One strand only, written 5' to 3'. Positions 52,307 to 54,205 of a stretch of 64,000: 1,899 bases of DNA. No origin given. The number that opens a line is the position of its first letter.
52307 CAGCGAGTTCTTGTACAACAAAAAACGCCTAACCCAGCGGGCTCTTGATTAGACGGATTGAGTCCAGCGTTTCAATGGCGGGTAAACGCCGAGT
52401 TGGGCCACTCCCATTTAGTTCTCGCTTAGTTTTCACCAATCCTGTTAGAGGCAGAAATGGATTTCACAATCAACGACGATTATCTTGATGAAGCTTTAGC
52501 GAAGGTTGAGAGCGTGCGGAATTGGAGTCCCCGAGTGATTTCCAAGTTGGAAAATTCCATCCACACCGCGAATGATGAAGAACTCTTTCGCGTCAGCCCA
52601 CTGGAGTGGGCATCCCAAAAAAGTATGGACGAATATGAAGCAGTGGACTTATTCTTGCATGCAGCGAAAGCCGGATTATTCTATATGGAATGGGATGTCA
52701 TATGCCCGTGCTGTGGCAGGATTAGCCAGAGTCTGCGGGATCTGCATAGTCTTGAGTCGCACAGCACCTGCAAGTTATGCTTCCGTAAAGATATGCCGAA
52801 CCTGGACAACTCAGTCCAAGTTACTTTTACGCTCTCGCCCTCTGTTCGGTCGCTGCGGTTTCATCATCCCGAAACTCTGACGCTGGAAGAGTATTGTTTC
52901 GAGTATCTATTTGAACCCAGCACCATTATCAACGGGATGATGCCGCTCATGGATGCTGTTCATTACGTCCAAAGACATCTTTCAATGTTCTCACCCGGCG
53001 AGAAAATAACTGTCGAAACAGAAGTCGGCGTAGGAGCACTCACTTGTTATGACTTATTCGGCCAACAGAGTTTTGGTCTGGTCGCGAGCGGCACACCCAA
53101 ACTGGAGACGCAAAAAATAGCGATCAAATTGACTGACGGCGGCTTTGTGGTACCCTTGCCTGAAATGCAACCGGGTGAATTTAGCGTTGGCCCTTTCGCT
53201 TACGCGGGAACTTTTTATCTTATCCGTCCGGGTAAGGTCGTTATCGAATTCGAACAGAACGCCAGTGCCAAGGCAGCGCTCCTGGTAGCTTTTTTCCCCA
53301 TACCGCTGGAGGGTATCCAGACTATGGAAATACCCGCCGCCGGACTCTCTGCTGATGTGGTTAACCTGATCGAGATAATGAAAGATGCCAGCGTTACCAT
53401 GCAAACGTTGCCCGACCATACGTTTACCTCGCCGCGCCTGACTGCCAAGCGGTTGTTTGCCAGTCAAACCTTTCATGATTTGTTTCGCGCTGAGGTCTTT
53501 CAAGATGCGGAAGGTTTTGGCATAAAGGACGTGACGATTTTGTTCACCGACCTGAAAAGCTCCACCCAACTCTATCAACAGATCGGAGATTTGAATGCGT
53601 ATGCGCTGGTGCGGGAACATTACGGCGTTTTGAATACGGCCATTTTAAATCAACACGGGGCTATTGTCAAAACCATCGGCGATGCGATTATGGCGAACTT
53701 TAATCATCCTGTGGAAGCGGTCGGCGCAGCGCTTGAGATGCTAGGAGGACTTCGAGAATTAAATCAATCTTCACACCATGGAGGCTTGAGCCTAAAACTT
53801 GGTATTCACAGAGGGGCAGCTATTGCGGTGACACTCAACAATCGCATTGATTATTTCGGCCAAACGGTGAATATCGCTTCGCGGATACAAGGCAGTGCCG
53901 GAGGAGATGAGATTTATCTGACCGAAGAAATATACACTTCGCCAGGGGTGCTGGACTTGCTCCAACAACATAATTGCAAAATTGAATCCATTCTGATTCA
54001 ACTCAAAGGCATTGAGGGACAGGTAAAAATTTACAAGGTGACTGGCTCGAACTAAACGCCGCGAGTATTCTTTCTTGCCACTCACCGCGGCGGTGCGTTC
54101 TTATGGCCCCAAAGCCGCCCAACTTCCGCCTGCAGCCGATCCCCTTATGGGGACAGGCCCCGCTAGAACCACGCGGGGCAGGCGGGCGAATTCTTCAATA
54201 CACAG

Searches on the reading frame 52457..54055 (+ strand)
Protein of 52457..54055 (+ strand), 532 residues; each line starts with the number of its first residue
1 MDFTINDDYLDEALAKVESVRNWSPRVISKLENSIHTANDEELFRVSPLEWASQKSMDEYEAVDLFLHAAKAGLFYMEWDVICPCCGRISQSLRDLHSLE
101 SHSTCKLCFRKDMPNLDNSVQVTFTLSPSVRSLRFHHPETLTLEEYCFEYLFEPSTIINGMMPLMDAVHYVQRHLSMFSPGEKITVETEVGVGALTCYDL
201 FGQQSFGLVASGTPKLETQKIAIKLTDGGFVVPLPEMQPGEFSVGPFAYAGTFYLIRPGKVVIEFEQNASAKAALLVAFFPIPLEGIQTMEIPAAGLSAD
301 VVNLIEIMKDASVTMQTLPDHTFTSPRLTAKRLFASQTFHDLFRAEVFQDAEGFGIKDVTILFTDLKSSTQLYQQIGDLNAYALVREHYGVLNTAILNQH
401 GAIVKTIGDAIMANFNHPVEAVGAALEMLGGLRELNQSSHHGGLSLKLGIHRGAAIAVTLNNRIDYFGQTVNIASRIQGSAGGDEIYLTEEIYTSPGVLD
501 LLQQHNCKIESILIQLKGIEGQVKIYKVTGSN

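Call 81: search_protein_families(library=pfam, max_evalue=0.001, proteins=[window:52457-54055:+])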
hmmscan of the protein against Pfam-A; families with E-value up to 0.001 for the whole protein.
window:52457-54055:+ (532 aa): 2 families
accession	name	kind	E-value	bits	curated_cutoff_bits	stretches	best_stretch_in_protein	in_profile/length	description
PF19363.4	DUF5939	-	1.5e-37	129.7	22.5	1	24-242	16-234/281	Family of unknown function (DUF5939)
PF00211.25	Guanylate_cyc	-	4.3e-21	75.8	21.9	1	357-527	7-180/183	Adenylate and Guanylate cyclase catalytic domain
